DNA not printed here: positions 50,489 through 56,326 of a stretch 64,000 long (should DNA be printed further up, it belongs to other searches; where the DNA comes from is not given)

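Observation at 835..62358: Dispersed 28-bp palindrome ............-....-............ in 10 copies: candidate phage-specific cis-acting system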

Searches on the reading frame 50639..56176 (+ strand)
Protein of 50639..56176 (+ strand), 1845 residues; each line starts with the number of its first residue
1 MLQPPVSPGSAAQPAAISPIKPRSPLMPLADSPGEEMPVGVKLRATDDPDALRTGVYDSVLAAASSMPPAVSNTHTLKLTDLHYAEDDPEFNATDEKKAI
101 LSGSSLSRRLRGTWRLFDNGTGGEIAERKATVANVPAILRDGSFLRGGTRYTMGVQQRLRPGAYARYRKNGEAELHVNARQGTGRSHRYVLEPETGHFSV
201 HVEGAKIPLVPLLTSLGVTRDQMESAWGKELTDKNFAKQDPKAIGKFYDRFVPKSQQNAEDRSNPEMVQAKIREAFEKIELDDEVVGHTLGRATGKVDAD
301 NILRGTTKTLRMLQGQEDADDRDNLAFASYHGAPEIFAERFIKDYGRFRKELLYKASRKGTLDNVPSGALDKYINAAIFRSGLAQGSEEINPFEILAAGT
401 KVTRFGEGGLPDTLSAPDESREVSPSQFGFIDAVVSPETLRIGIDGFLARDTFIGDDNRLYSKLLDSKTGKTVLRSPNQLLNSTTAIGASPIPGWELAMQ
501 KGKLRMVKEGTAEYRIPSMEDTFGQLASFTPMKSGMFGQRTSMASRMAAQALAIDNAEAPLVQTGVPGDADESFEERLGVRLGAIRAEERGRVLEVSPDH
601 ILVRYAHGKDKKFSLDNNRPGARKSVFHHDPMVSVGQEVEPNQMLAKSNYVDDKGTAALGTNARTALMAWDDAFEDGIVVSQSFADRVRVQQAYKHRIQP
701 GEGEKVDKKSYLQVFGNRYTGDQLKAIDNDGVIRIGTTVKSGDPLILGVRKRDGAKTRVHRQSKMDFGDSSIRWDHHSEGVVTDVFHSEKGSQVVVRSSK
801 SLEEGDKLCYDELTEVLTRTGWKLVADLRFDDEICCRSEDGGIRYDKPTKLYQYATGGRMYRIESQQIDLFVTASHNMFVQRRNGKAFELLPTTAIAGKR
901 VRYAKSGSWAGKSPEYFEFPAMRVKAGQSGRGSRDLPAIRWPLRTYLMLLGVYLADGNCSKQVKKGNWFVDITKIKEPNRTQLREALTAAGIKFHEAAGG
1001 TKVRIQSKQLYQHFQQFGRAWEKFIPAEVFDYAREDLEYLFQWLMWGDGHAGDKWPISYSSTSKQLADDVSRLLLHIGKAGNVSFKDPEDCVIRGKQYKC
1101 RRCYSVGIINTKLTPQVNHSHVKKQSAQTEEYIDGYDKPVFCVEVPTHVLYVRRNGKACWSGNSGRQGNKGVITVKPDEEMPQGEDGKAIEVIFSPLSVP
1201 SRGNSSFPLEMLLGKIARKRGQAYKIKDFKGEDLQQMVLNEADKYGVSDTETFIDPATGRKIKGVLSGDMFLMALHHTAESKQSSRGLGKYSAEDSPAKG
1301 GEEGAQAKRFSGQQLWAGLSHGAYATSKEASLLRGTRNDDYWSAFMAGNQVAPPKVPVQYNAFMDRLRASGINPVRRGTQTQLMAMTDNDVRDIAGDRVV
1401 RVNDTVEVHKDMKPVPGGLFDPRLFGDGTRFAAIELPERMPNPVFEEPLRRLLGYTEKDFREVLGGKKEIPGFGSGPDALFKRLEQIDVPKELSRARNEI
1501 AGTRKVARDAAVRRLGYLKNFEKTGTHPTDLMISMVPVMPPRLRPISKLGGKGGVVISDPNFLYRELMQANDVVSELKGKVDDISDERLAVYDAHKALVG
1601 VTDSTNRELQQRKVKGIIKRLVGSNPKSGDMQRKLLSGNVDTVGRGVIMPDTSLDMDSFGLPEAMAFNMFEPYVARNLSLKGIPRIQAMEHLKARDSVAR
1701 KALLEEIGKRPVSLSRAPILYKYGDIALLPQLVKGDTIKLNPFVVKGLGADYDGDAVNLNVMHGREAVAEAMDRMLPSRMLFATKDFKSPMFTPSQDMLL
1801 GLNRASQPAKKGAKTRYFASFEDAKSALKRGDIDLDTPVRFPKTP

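Call 8: search_protein_families(library=phrogs, proteins=[window:50639-56176:+])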
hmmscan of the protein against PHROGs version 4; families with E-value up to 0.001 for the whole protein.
window:50639-56176:+ (1845 aa): 8 families
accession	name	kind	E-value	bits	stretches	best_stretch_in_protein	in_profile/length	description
phrog_25354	-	unknown function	1.6e-48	166.3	1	1444-1842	139-541/1216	-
phrog_24349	-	unknown function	3.9e-38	131.6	2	1164-1390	922-1154/1191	-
phrog_3295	-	DNA, RNA and nucleotide metabolism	2.7e-21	76.6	2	1164-1222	398-457/698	RNA polymerase beta subunit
phrog_3148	-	DNA, RNA and nucleotide metabolism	8.5e-11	41.1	1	539-698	1052-1215/1424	RNA polymerase beta subunit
phrog_85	-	DNA, RNA and nucleotide metabolism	1.1e-08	35.1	1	792-911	72-197/866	thymidylate synthase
phrog_2987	-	DNA, RNA and nucleotide metabolism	1.9e-08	34.5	1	1625-1781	278-447/478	RNA polymerase beta subunit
phrog_2986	-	DNA, RNA and nucleotide metabolism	3.9e-06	26.3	1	1736-1782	469-514/539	RNA polymerase beta subunit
phrog_14872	-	DNA, RNA and nucleotide metabolism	4.1e-06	25.8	1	526-698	993-1171/1393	RNA polymerase beta subunit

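Call 21: find_homologous_proteins(query=window:50639-56176:+, region=1-1845)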
Query window:50639-56176:+, residues 1-1845 (1845 aa): 500 proteins with E <= 0.001 among 8000 candidates; the best 120 are listed.
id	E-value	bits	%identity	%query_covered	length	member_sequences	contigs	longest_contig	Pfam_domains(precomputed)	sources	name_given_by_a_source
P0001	0.0e+0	4224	100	100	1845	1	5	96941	PF00623.26,PF14528.12,PF04997.18,PF00562.34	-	-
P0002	0.0e+0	2980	85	46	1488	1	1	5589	PF00623.26,PF04997.18,PF00562.34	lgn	-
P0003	0.0e+0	2367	70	37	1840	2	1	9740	PF00623.26,PF04997.18,PF00562.34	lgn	-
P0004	0.0e+0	2315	67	46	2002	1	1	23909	PF00623.26,PF04997.18,PF00562.34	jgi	jgi:DNA-directed RNA polymerase beta subunit/DNA-directed RNA polymerase beta' subunit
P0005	0.0e+0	2104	61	45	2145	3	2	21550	PF04565.22,PF00623.26,PF14528.12,PF04997.18,PF00562.34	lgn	-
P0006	0.0e+0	2085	57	49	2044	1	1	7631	PF00623.26,PF03161.19,PF00562.34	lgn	-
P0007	0.0e+0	1996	53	48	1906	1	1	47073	PF00623.26,PF00293.35,PF04997.18,PF00562.34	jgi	jgi:DNA-directed RNA polymerase beta subunit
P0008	0.0e+0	1951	57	42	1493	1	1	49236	PF00623.26,PF04997.18,PF00562.34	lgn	-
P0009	0.0e+0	1939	58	43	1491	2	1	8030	PF00623.26,PF00562.34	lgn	-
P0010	0.0e+0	1836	56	43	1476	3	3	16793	PF00623.26,PF04997.18,PF00562.34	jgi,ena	-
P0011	0.0e+0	1813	57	43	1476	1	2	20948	PF00623.26,PF04997.18,PF00562.34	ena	-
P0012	0.0e+0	1736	53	42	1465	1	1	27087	PF04565.22,PF00623.26,PF04997.18,PF00562.34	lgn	-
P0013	0.0e+0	1733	52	42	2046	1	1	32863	PF05204.20,PF04561.20,PF00623.26,PF14528.12,PF04997.18,PF00562.34,PF14890.12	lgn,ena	-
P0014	0.0e+0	1694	46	76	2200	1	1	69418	PF00623.26,PF14528.12,PF00562.34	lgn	-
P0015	0.0e+0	1693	57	32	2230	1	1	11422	PF00623.26,PF14528.12,PF04997.18,PF00562.34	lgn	-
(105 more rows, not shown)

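Call 22: find_encoding_contigs(protein=P0004, flank=10000, max_places=2)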
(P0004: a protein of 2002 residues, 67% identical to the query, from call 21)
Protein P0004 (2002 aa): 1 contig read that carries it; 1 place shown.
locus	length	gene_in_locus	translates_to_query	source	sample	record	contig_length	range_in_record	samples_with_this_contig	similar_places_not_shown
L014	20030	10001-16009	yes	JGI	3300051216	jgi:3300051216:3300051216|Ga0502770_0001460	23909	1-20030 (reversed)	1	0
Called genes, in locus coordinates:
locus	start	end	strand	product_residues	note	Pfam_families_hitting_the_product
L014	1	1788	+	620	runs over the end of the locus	-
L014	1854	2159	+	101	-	-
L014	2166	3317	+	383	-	-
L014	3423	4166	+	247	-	-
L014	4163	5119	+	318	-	-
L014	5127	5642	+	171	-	PF22547:2H-SAK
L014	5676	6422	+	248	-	PF17338:GP88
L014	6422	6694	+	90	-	-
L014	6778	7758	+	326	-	-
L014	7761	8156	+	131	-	-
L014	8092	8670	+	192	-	-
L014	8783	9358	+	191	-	-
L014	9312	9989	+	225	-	-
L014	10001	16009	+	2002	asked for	PF00562:RNA_pol_Rpb2_6, PF04997:RNA_pol_Rpb1_1 (faint), PF00623:RNA_pol_Rpb1_2 (faint)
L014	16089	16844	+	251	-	PF19419:DUF5983 (weak)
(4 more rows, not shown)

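Call 23: find_encoding_contigs(protein=P0005, flank=10000, max_places=2)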
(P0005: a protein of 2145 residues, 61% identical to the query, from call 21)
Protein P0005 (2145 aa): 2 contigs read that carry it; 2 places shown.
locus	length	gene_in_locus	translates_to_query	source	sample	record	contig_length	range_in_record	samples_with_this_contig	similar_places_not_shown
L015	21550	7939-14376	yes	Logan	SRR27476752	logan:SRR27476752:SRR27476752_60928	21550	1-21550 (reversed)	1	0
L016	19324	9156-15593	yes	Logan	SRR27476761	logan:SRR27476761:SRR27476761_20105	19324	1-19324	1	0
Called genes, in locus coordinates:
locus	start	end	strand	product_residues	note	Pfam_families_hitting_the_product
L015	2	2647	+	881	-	?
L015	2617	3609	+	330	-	-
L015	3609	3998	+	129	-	-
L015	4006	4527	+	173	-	-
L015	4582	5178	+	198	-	-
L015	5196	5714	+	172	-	-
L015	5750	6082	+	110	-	-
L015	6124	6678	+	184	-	-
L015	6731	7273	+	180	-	-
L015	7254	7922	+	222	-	-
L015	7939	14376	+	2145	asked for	PF04565:RNA_pol_Rpb2_3 (weak), PF00562:RNA_pol_Rpb2_6, PF04997:RNA_pol_Rpb1_1 (faint), PF00623:RNA_pol_Rpb1_2 (faint), PF14528:LAGLIDADG_3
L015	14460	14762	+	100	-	-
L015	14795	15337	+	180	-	PF05869:Dam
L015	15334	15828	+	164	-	-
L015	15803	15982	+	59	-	-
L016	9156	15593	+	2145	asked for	PF04565:RNA_pol_Rpb2_3 (weak), PF00562:RNA_pol_Rpb2_6, PF04997:RNA_pol_Rpb1_1 (faint), PF00623:RNA_pol_Rpb1_2 (faint), PF14528:LAGLIDADG_3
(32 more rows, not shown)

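Call 24: find_encoding_contigs(protein=P0003, flank=10000, max_places=2)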
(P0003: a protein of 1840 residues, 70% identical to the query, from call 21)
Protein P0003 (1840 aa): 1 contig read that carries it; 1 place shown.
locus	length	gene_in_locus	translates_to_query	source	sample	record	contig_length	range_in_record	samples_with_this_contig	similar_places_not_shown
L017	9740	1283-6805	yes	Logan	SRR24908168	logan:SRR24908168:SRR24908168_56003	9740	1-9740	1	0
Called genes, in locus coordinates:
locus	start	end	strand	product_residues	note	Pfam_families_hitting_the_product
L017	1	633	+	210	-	?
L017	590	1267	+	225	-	-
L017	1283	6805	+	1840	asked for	PF00562:RNA_pol_Rpb2_6, PF04997:RNA_pol_Rpb1_1 (weak), PF00623:RNA_pol_Rpb1_2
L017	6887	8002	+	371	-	-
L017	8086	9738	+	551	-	?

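Call 31: search_dna_similar(query=window:50639-56176:+, collection=phages, mode=protein, max_rows=20)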
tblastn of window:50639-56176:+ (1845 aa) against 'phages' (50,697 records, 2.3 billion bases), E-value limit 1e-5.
Records with a match: 91; places in all: 91; records where one place covers at least 80% of the query: 0.
Best place of each record, by identity: <60% 91.
By first word of the organism name: Mycobacterium 30; Salmonella 11; Rhizobium 10; Listeria 7; Vibrio 6; Prevotella 4; Acinetobacter 3; Enterococcus 2; Staphylococcus 2; Bacteriophage 2; and 11 more.
By host as written in the record: Mycobacterium smegmatis mc2 155 24; - 13; Listeria monocytogenes 6; Prevotella sp. 4; Mycobacterium smegmatis mc#155 4; Homo sapiens 2; Staphylococcus aureus 2; Salmonella enterica subsp. enterica serovar Kentucky 2; and 28 more.
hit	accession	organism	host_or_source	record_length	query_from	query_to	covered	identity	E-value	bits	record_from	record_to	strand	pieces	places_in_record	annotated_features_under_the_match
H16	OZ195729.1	Vibrio phage D69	Seawater and oysters mix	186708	25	1842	79%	28.5%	7e-71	509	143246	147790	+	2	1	hypothetical protein (x2)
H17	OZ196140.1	Vibrio phage D181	Seawater and oysters mix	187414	25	1842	79%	28.6%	4e-72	521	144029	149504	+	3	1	hypothetical protein (x5) | homing endonuclease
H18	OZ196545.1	Vibrio phage D148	Seawater and oysters mix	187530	25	1842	79%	28.6%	4e-72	521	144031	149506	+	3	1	hypothetical protein (x5) | homing endonuclease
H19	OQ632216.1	Salmonella phage Arash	Salmonella enterica subsp. enterica ...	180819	69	1841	77%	28.6%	2e-76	533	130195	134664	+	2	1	DNA-directed RNA polymerase subunit beta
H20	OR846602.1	Enterococcus phage Efs 1-1-1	Enterococcus faecalis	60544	301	1801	58%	27.8%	1e-36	326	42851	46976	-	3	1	record has no annotation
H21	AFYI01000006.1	Salmonella enterica subsp. enterica serovar Infantis str. ...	Homo sapiens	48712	259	1802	60%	26.5%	1e-31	308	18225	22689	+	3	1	DNA-directed RNA polymerase, beta subunit | DNA-directed RNA polymerase, beta' subunit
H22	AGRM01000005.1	Salmonella enterica subsp. houtenae str. ATCC BAA-1581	Homo sapiens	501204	259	1802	60%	26.5%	2e-31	308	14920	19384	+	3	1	DNA-directed RNA polymerase, beta subunit | DNA-directed RNA polymerase, beta' subunit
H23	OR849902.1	Staphylococcus phage SA 1298 Kay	Staphylococcus aureus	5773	319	1829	58%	27.4%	7e-36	335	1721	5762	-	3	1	record has no annotation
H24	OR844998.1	Staphylococcus phage SA 1306 Kay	Staphylococcus aureus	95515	319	1829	58%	27.4%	1e-35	335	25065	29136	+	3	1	record has no annotation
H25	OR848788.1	Listeria phage LM 4-14-1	Listeria monocytogenes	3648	584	1801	42%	31.0%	9e-37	314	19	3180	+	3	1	record has no annotation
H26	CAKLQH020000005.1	Acinetobacter phage MD-2021a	not known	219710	295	1840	46%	26.2%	5e-31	209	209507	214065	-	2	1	rpoB: DNA-directed RNA polymerase subunit beta | rpoC: DNA-directed RNA polymerase subunit beta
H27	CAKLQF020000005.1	Acinetobacter phage MD-2021a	not known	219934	295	1840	46%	26.2%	5e-31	209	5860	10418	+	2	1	rpoB: DNA-directed RNA polymerase subunit beta | rpoC: DNA-directed RNA polymerase subunit beta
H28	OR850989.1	Salmonella phage S.Kent 1-2-1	Salmonella enterica subsp. enterica ...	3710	273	1373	42%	24.9%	3e-14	165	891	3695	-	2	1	record has no annotation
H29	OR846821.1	Listeria phage LM 4-11-1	Listeria monocytogenes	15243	293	1373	39%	25.5%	4e-17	178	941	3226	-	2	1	record has no annotation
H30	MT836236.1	Bacteriophage sp.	human fecal samples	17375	1164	1840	31%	29.3%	4e-30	219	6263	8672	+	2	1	record has no annotation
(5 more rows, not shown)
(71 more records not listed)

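Call 34: find_related_loci(query=A1, collection=viral_contigs, flank=10000)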
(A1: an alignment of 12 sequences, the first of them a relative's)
Query A1 (1845 aa) in viral_contigs; peptide patterns used: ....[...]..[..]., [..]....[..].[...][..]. (x = any residue, [..] = any of these).
421 stretches matched a pattern; 399 encode a relative of the query (tblastn E <= 1e-3); the best 80 are kept; 80 distinct loci.
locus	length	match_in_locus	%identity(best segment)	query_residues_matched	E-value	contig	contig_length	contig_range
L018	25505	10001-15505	42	4-1839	0e+0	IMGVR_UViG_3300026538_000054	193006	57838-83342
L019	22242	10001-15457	43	14-1841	0e+0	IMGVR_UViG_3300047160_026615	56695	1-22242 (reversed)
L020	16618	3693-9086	38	43-1839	0e+0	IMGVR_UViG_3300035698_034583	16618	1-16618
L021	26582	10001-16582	46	9-1841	0e+0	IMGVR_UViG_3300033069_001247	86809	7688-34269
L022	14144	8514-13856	35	48-1839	0e+0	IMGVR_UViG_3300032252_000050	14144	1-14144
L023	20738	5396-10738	35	48-1839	0e+0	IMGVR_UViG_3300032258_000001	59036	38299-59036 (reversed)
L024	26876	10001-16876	43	41-1760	0e+0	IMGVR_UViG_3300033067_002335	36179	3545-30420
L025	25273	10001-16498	35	46-1842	0e+0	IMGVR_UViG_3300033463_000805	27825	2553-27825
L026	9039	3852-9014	31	50-1761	0e+0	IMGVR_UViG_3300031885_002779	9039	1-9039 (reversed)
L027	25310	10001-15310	30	49-1839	0e+0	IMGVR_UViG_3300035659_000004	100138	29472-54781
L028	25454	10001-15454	33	37-1833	0e+0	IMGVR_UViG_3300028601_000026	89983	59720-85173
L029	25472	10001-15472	34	48-1844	0e+0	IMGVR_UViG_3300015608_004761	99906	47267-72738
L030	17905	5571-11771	36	43-1761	0e+0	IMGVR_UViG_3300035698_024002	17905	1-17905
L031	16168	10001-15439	32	53-1843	0e+0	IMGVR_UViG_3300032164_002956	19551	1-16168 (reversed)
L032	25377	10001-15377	37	23-1841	0e+0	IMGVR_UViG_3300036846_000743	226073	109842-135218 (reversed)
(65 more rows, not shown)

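Call 46: find_encoding_contigs(protein=P0002, flank=10000, max_places=3)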
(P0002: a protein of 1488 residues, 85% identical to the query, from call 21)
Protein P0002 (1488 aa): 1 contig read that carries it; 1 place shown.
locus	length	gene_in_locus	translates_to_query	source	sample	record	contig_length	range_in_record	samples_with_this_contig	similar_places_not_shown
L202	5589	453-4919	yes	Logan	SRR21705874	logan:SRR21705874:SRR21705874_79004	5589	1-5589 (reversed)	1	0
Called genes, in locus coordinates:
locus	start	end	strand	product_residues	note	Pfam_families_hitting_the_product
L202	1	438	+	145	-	?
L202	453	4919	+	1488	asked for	PF00562:RNA_pol_Rpb2_6, PF04997:RNA_pol_Rpb1_1 (weak), PF00623:RNA_pol_Rpb1_2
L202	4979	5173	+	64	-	-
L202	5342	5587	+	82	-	?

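Call 51: find_encoding_contigs(protein=P0008, flank=10000, max_places=1)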
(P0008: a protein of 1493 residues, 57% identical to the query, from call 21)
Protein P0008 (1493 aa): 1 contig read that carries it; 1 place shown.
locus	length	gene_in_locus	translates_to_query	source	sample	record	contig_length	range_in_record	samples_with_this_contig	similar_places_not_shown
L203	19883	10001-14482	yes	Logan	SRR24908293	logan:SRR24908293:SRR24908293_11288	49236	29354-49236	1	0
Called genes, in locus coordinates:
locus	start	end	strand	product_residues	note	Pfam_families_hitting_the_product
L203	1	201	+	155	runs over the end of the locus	-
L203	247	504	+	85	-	-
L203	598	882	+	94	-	-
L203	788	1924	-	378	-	PF00589:Phage_integrase (weak)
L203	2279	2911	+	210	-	-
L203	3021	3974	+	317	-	PF26926:Phage_T4_rIIB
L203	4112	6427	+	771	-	PF02518:HATPase_c (weak), PF13589:HATPase_c_3 (weak)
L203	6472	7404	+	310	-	-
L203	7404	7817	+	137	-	-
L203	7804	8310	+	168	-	-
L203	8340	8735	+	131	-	-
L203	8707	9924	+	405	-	-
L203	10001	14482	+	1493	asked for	PF00562:RNA_pol_Rpb2_6, PF04997:RNA_pol_Rpb1_1 (faint), PF00623:RNA_pol_Rpb1_2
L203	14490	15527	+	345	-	-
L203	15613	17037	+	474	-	-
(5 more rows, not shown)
